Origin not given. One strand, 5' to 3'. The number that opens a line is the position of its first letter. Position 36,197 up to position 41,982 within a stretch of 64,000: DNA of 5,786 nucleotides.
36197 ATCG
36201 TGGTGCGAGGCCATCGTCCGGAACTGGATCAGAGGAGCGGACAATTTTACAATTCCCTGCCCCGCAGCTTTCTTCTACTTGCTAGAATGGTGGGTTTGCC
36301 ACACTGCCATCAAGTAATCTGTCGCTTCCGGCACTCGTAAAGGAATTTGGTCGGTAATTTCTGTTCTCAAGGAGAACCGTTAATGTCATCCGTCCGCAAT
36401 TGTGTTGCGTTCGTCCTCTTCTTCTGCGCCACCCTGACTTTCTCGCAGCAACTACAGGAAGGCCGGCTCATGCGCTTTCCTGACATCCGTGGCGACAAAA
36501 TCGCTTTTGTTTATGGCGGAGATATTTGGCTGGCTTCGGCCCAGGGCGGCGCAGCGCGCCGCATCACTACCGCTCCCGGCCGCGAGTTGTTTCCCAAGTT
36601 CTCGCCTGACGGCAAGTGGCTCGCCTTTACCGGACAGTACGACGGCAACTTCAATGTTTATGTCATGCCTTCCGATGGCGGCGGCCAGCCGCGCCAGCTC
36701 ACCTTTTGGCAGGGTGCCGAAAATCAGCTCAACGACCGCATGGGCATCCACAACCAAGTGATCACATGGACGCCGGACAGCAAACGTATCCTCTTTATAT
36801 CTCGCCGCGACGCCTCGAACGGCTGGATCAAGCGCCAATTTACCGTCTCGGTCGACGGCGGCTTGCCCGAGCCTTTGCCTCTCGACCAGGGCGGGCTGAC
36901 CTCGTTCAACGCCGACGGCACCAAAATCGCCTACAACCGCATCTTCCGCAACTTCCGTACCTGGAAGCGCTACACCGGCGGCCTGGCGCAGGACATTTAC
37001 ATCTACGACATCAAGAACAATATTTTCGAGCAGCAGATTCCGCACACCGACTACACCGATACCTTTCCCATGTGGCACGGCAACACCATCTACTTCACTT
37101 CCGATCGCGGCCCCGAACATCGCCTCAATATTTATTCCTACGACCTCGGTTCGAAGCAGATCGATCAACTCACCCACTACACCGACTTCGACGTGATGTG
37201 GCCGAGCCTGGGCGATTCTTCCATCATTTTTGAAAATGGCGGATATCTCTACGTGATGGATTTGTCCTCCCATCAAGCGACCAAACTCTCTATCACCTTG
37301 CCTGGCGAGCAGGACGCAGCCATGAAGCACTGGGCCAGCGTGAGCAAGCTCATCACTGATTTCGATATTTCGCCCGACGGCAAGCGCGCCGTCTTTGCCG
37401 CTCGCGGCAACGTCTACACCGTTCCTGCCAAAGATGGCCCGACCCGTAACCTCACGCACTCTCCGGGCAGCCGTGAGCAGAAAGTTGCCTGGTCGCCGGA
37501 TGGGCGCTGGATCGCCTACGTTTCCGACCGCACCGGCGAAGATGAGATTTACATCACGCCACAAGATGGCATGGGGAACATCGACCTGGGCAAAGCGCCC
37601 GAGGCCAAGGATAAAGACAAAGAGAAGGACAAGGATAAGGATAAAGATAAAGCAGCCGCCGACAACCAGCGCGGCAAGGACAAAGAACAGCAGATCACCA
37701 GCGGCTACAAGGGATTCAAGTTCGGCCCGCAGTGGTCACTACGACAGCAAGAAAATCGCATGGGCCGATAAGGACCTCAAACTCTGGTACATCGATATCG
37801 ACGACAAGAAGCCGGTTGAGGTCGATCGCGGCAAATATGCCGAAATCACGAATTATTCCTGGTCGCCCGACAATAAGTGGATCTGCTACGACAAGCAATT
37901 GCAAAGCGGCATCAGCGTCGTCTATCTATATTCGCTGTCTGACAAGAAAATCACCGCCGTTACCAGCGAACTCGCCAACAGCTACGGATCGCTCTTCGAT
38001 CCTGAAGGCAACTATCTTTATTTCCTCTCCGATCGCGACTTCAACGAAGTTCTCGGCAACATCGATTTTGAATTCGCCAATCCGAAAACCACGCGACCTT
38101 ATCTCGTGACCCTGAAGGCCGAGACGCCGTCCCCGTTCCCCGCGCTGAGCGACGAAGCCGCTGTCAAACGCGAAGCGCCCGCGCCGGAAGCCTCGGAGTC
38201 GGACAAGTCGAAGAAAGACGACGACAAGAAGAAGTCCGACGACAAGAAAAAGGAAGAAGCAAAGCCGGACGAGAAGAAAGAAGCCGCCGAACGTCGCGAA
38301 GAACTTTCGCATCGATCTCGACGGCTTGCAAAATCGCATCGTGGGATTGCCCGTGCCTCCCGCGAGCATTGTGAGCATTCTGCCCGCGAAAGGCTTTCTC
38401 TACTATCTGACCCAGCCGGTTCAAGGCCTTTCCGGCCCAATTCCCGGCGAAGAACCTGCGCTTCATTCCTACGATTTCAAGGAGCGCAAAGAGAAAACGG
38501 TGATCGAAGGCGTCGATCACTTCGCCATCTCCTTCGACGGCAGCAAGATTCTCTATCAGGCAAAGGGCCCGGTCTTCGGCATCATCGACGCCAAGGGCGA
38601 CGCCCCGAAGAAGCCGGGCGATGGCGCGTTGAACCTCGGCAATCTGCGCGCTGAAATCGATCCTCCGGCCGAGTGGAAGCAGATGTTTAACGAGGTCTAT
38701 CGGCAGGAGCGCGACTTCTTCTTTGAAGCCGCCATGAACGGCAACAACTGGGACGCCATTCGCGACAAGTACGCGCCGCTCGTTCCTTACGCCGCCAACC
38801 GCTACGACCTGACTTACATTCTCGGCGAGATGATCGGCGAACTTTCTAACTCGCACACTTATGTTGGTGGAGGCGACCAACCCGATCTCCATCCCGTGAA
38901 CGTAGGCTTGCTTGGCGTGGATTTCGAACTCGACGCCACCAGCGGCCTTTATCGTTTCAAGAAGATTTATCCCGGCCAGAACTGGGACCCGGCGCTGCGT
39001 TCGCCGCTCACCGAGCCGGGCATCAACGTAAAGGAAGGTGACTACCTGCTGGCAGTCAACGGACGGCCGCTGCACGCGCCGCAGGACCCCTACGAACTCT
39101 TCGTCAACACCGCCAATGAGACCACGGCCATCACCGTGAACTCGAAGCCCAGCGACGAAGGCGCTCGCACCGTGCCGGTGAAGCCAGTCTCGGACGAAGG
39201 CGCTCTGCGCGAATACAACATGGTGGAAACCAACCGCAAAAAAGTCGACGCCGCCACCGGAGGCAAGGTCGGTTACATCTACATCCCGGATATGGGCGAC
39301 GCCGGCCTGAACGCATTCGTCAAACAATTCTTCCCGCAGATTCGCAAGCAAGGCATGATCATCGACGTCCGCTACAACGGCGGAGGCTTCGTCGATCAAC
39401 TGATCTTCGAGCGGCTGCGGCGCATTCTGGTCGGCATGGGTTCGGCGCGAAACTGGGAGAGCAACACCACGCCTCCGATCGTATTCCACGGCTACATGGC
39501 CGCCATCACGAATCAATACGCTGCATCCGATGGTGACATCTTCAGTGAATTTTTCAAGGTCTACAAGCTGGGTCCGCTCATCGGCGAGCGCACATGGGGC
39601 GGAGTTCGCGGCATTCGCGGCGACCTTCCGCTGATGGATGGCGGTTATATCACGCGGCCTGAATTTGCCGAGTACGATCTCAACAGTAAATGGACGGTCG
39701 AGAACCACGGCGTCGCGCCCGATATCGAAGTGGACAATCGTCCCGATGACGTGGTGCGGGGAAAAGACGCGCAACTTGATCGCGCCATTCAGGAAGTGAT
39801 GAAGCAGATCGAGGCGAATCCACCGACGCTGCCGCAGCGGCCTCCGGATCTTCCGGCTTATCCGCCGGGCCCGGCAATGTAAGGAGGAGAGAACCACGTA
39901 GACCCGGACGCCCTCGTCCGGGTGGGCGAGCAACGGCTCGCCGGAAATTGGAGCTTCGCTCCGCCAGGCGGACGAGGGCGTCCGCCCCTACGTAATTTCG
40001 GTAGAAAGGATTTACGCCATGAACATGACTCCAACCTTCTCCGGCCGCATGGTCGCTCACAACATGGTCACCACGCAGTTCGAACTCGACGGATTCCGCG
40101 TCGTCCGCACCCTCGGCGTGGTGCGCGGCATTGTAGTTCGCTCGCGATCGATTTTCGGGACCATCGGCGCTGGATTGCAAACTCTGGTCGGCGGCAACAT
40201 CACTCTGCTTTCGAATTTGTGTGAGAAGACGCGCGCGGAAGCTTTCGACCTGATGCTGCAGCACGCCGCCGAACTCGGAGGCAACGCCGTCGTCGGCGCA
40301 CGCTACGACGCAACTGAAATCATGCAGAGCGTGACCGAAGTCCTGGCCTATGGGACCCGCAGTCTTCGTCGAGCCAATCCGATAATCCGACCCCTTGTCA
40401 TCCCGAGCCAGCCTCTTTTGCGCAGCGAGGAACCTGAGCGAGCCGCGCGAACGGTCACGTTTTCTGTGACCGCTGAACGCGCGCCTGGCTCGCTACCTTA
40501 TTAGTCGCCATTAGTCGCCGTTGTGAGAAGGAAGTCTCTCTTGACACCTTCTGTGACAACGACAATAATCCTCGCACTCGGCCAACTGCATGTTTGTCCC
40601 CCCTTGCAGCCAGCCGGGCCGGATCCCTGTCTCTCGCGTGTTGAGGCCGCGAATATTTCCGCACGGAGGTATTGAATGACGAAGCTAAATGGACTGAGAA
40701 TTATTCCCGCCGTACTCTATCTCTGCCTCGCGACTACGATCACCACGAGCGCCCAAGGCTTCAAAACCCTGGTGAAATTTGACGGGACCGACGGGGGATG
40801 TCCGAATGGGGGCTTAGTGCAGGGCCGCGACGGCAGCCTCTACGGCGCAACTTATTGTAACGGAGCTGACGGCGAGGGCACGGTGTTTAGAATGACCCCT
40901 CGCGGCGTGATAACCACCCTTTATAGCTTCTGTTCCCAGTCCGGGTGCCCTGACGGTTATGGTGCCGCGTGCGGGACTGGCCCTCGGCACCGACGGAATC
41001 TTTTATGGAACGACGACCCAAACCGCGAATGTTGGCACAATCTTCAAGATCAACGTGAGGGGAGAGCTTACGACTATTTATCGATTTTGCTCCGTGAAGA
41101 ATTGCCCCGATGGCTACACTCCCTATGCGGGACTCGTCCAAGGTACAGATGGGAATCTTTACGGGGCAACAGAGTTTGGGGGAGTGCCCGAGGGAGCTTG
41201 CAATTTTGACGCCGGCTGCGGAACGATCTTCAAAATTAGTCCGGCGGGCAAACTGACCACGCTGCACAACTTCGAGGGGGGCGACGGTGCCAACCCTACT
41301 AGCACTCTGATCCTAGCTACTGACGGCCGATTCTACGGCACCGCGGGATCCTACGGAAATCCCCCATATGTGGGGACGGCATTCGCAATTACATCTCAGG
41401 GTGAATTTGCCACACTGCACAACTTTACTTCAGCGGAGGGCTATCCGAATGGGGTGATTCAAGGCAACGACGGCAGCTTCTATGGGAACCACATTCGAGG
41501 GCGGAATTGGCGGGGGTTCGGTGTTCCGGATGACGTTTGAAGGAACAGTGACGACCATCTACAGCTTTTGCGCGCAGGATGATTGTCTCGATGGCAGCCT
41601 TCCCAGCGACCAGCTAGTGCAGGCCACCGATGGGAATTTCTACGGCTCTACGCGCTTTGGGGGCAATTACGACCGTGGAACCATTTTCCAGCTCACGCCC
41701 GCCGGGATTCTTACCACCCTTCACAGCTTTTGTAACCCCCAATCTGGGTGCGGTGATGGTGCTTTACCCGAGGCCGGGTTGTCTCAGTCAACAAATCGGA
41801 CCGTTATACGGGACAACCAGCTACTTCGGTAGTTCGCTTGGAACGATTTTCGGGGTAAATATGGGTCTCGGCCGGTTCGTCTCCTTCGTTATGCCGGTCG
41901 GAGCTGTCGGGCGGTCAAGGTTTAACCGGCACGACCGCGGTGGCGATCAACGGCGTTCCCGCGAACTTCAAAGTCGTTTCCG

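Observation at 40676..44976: Tandem array of three secreted beta-propeller-repeat proteins with C-terminal IPT/TIG-like domains, with copy 1 genuinely decaying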

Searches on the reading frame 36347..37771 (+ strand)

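Call 10: search_protein_families(library=pfam, proteins=[window:36347-37771:+], max_evalue=0.001)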
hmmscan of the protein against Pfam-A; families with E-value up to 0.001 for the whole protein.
window:36347-37771:+ (474 aa): 3 families
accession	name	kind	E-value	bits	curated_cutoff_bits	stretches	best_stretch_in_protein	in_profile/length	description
PF07676.18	PD40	-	1.1e-31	108.5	20.9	2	367-403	2-38/38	WD40-like Beta Propeller Repeat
PF00930.27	DPPIV_N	-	5.9e-13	48.7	22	0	301-393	25-119/354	Dipeptidyl peptidase IV (DPP IV) N-terminal region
PF00400.38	WD40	-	6.5e-06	26.9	27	0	85-105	19-38/39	WD domain, G-beta repeat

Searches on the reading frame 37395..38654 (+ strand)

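Call 10: search_protein_families(library=pfam, proteins=[window:37395-38654:+], max_evalue=0.001)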
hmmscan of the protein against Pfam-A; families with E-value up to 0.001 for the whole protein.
window:37395-38654:+ (419 aa): 2 families
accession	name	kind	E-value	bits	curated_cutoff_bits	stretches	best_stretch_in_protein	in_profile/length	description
PF07676.18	PD40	-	8.6e-06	26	20.9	0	188-220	3-31/38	WD40-like Beta Propeller Repeat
PF25174.1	Beta-prop_THOC3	-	0.00091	18.7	305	0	97-208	79-186/272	THOC3 beta-propeller domain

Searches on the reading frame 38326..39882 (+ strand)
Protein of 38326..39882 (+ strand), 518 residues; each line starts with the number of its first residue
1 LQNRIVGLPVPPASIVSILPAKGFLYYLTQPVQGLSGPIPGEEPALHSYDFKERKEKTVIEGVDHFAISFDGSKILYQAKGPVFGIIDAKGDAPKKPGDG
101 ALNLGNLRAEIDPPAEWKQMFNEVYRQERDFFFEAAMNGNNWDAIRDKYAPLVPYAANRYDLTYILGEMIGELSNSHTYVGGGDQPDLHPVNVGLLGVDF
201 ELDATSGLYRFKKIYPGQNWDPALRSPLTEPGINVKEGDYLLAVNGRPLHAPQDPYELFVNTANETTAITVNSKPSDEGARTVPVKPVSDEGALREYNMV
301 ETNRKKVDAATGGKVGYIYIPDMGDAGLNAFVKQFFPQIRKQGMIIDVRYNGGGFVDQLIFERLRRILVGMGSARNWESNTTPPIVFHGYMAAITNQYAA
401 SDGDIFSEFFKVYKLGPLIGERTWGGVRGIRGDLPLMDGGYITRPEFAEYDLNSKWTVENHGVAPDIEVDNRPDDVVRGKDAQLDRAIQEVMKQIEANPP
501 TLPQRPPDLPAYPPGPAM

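Call 10: search_protein_families(library=pfam, proteins=[window:38326-39882:+], max_evalue=0.001)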
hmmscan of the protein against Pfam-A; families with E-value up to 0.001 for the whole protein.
window:38326-39882:+ (518 aa): 3 families
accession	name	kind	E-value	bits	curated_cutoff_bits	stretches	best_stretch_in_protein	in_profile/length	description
PF14685.13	PDZ_Tricorn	-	3.8e-26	91.3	25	1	194-283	1-86/88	Tricorn protease PDZ domain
PF03572.23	Peptidase_S41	-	2e-24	86.4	24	1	314-469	1-165/165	Peptidase family S41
PF14684.11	Tricorn_C1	-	3.1e-22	78.7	24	1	113-171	1-59/59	Tricorn protease C1 domain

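Call 19: find_related_loci(query=window:38326-39882:+, collection=genome_contigs, flank=10000)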
Query window:38326-39882:+ (518 aa) in genome_contigs; peptide patterns used: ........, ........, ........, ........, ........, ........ (x = any residue, [..] = any of these).
342 stretches matched a pattern; 251 encode a relative of the query (tblastn E <= 1e-3); the best 80 are kept; 80 distinct loci.
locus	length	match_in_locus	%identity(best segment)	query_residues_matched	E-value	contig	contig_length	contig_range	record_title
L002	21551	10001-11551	88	1-518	0e+0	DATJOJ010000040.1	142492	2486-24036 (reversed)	MAG TPA_asm: Terriglobales bacterium isolate SMAG_U14884 k141_1506126, whole genome shotgun sequence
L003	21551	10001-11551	86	1-518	0e+0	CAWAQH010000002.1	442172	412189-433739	MAG: uncultured Acidobacteriaceae bacterium isolate MFD04434.bin.2.110 genome assembly, contig: contig_11986, whole geno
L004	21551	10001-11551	85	1-518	0e+0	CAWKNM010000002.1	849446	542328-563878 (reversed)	MAG: uncultured Acidobacteriaceae bacterium isolate MFD04570.bin.1.1 genome assembly, contig: contig_109944, whole genom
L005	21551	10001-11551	84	1-518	0e+0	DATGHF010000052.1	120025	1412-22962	MAG TPA_asm: Candidatus Sulfotelmatobacter sp. isolate SMAG_U9773 k141_2210373, whole genome shotgun sequence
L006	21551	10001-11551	85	1-518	0e+0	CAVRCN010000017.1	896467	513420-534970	MAG: uncultured Acidobacteriaceae bacterium isolate MFD03399.bin.1.130 genome assembly, contig: contig_3675, whole genom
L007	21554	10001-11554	85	1-518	0e+0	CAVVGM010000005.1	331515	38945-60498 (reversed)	MAG: uncultured Acidobacteriaceae bacterium isolate MFD01716.bin.1.126 genome assembly, contig: contig_46973, whole geno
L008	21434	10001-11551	85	1-518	0e+0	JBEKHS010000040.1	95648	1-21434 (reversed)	MAG: Candidatus Sulfotelmatobacter sp. isolate SPRUCE 282 SPRUCE_282_40, whole genome shotgun sequence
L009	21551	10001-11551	84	1-518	0e+0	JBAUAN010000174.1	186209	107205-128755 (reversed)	MAG: Candidatus Sulfotelmatobacter sp. isolate MFD10734_ilm_asm_bin25 k127_58914, whole genome shotgun sequence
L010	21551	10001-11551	86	1-518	0e+0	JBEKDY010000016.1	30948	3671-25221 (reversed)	MAG: Candidatus Sulfotelmatobacter sp. isolate SPRUCE 194 SPRUCE_194_16, whole genome shotgun sequence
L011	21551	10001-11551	84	1-518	0e+0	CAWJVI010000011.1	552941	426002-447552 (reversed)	MAG: uncultured Acidobacteriaceae bacterium isolate MFD00964.bin.1.274 genome assembly, contig: contig_73029, whole geno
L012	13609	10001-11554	84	1-518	0e+0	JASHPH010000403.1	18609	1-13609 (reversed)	MAG: Candidatus Sulfotelmatobacter sp. isolate JOPF044 JOPF_NEAR_contig_1543727, whole genome shotgun sequence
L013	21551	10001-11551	83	1-518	0e+0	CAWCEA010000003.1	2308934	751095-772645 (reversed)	MAG: uncultured Acidobacteriaceae bacterium isolate MFD05502.bin.1.14 genome assembly, contig: contig_23353, whole genom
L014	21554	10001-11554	83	1-518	0e+0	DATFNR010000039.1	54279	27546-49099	MAG TPA_asm: Candidatus Sulfotelmatobacter sp. isolate SMAG_U9256 k141_1028791, whole genome shotgun sequence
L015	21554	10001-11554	83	1-518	0e+0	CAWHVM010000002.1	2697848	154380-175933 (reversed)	MAG: uncultured Acidobacteriaceae bacterium isolate MFD03044.bin.1.20 genome assembly, contig: contig_9384, whole genome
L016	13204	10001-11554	83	1-518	0e+0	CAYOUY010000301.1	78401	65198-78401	MAG TPA_asm: uncultured Acidobacteriaceae bacterium isolate SRP140028_co1_86 genome assembly, contig: k141_4491108, whol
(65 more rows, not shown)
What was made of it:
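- Tried and rejected: The best tricorn match is 88% (call 19).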

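Call 47: search_protein_families(library=ncbifam, proteins=[L001:1652-2836:+, L001:2866-3591:+, L002:12118-13530:+, L001:164-1570:+], max_evalue=0.001)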
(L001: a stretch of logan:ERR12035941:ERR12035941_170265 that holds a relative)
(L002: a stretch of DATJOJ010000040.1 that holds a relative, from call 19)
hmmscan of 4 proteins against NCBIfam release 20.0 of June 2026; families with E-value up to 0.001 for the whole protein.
L001:1652-2836:+ (394 aa): 1 family
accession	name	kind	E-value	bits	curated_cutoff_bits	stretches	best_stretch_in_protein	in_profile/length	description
TIGR03803.2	Gloeo_Verruco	domain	1.1e-85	281.3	44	7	258-306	1-49/50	choice-of-anchor tandem repeat GloVer-containing protein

L001:2866-3591:+ (241 aa): 0 families

L002:12118-13530:+ (470 aa): 3 families
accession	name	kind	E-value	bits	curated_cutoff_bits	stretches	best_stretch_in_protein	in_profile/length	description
TIGR03803.2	Gloeo_Verruco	domain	1.3e-115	377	44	7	92-141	1-49/50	choice-of-anchor tandem repeat GloVer-containing protein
NF047769.1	LIC10067_lipo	equivalog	5.4e-07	29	200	1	404-459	58-116/239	LIC10067 family putative lipoprotein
NF058597.1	CoaZ_rpt_PGGG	domain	1.1e-05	25.4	30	1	400-459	14-79/88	choice-of-anchor Z repeating domain-containing protein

L001:164-1570:+ (468 aa): 3 families
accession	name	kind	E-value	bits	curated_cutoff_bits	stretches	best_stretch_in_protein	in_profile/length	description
TIGR03803.2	Gloeo_Verruco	domain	7.7e-113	368.2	44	7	94-142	1-48/50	choice-of-anchor tandem repeat GloVer-containing protein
NF058597.1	CoaZ_rpt_PGGG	domain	1.3e-05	25.1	30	1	397-457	13-79/88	choice-of-anchor Z repeating domain-containing protein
NF047769.1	LIC10067_lipo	equivalog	8.3e-05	21.9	200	1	410-456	66-115/239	LIC10067 family putative lipoprotein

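Call 48: search_protein_families(library=pfam, proteins=[L001:1652-2836:+, L001:2866-3591:+, L002:12118-13530:+, L001:164-1570:+], max_evalue=0.01)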
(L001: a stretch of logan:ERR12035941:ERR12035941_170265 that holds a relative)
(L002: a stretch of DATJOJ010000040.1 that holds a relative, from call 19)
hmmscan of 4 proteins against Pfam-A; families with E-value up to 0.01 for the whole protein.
L001:1652-2836:+ (394 aa): 0 families

L001:2866-3591:+ (241 aa): 0 families

L002:12118-13530:+ (470 aa): 1 family
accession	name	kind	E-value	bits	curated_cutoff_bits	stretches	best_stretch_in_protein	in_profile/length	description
PF01833.30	TIG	-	0.00063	20.1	20.9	1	394-467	2-83/84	IPT/TIG domain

L001:164-1570:+ (468 aa): 1 family
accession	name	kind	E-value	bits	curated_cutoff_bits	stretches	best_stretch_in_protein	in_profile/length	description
PF01833.30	TIG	-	0.00012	22.5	20.9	1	392-464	2-82/84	IPT/TIG domain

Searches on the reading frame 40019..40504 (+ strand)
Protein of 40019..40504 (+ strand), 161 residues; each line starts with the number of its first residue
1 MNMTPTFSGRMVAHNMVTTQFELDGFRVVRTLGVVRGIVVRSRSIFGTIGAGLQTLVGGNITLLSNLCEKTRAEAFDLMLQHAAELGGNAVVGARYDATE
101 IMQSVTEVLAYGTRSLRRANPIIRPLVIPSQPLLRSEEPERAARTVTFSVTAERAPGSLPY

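Call 3: search_protein_families(library=pfam, proteins=[window:40019-40504:+], max_evalue=0.01)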
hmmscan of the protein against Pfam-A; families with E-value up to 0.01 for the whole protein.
window:40019-40504:+ (161 aa): 1 family
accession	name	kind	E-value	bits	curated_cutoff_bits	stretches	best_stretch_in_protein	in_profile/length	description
PF01906.23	YbjQ_1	-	1e-25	90.8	23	1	16-113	2-99/103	Putative heavy-metal-binding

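Call 4: search_protein_families(library=ncbifam, proteins=[window:40019-40504:+], max_evalue=0.01)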
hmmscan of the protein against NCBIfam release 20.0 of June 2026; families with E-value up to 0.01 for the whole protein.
window:40019-40504:+ (161 aa): 4 families
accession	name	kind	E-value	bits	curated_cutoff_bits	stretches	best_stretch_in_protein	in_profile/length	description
NF002989.0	PRK03732.1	equivalog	4.7e-17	62.2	181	1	14-114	7-107/114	hypothetical protein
NF002776.0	PRK02877.1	equivalog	7.2e-10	38.9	160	1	17-103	3-89/107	hypothetical protein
NF002224.0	PRK01119.1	equivalog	1.8e-09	37.6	169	1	16-98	2-84/110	putative heavy metal-binding protein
NF009496.0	PRK12856.1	subfamily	0.00064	19.9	177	1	16-107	2-93/103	hypothetical protein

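Call 47: search_protein_families(library=ncbifam, proteins=[L001:1652-2836:+, L001:2866-3591:+, L001:164-1570:+], max_evalue=0.001)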
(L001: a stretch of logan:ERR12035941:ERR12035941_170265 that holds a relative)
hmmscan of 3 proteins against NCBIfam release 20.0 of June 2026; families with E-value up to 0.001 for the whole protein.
L001:1652-2836:+ (394 aa): 1 family
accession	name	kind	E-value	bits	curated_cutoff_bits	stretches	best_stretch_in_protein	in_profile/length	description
TIGR03803.2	Gloeo_Verruco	domain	1.1e-85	281.3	44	7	258-306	1-49/50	choice-of-anchor tandem repeat GloVer-containing protein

L001:2866-3591:+ (241 aa): 0 families

L001:164-1570:+ (468 aa): 3 families
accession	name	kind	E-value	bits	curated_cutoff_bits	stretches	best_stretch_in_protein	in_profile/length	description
TIGR03803.2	Gloeo_Verruco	domain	7.7e-113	368.2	44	7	94-142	1-48/50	choice-of-anchor tandem repeat GloVer-containing protein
NF058597.1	CoaZ_rpt_PGGG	domain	1.3e-05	25.1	30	1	397-457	13-79/88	choice-of-anchor Z repeating domain-containing protein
NF047769.1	LIC10067_lipo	equivalog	8.3e-05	21.9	200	1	410-456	66-115/239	LIC10067 family putative lipoprotein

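Call 48: search_protein_families(library=pfam, proteins=[L001:1652-2836:+, L001:2866-3591:+, L001:164-1570:+], max_evalue=0.01)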
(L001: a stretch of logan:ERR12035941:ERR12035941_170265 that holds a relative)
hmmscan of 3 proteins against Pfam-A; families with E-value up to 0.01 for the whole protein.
L001:1652-2836:+ (394 aa): 0 families

L001:2866-3591:+ (241 aa): 0 families

L001:164-1570:+ (468 aa): 1 family
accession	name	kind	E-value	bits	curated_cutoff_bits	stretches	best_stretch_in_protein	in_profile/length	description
PF01833.30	TIG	-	0.00012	22.5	20.9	1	392-464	2-82/84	IPT/TIG domain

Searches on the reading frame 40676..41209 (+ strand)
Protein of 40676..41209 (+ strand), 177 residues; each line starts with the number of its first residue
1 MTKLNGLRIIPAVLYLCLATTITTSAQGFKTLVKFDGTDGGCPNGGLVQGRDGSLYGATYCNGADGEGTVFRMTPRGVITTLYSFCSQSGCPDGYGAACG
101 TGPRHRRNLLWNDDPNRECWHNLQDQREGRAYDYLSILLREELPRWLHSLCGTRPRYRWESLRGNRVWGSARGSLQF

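Call 3: search_protein_families(library=pfam, proteins=[window:40676-41209:+], max_evalue=0.01)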
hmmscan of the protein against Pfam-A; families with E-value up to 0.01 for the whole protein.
window:40676-41209:+ (177 aa): 0 families

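Call 4: search_protein_families(library=ncbifam, proteins=[window:40676-41209:+], max_evalue=0.01)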
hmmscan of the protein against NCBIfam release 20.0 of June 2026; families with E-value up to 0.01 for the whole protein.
window:40676-41209:+ (177 aa): 1 family
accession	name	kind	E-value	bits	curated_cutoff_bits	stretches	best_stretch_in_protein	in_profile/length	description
TIGR03803.2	Gloeo_Verruco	domain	1.8e-18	66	44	1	40-85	1-46/50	choice-of-anchor tandem repeat GloVer-containing protein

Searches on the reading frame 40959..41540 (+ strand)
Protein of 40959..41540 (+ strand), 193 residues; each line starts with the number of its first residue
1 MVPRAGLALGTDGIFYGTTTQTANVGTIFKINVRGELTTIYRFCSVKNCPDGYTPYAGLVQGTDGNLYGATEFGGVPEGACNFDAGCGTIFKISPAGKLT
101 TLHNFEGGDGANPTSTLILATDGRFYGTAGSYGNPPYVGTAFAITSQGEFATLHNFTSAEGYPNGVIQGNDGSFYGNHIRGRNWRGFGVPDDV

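Call 3: search_protein_families(library=pfam, proteins=[window:40959-41540:+], max_evalue=0.01)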
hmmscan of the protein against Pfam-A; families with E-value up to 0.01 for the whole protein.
window:40959-41540:+ (193 aa): 0 families

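Call 4: search_protein_families(library=ncbifam, proteins=[window:40959-41540:+], max_evalue=0.01)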
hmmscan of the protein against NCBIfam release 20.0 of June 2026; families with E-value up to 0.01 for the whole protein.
window:40959-41540:+ (193 aa): 2 families
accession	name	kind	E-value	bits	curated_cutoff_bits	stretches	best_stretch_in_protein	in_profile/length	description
TIGR03803.2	Gloeo_Verruco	domain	1.4e-43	146.5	44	3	52-108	1-49/50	choice-of-anchor tandem repeat GloVer-containing protein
NF033206.1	ScyE_fam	subfamily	0.00022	20.9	80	1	6-133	210-323/333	ScyD/ScyE family protein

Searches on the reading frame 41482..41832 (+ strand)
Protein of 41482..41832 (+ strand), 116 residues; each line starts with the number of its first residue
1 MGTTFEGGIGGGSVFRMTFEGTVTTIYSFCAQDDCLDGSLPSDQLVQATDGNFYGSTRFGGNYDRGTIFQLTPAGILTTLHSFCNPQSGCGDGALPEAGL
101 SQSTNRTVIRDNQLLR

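Call 3: search_protein_families(library=pfam, proteins=[window:41482-41832:+], max_evalue=0.01)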
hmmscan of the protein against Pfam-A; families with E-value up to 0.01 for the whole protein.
window:41482-41832:+ (116 aa): 0 families

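Call 4: search_protein_families(library=ncbifam, proteins=[window:41482-41832:+], max_evalue=0.01)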
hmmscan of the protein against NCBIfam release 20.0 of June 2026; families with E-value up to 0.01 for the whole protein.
window:41482-41832:+ (116 aa): 1 family
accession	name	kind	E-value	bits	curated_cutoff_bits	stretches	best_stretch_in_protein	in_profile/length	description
TIGR03803.2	Gloeo_Verruco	domain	9.4e-26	89.3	44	2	38-83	1-46/50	choice-of-anchor tandem repeat GloVer-containing protein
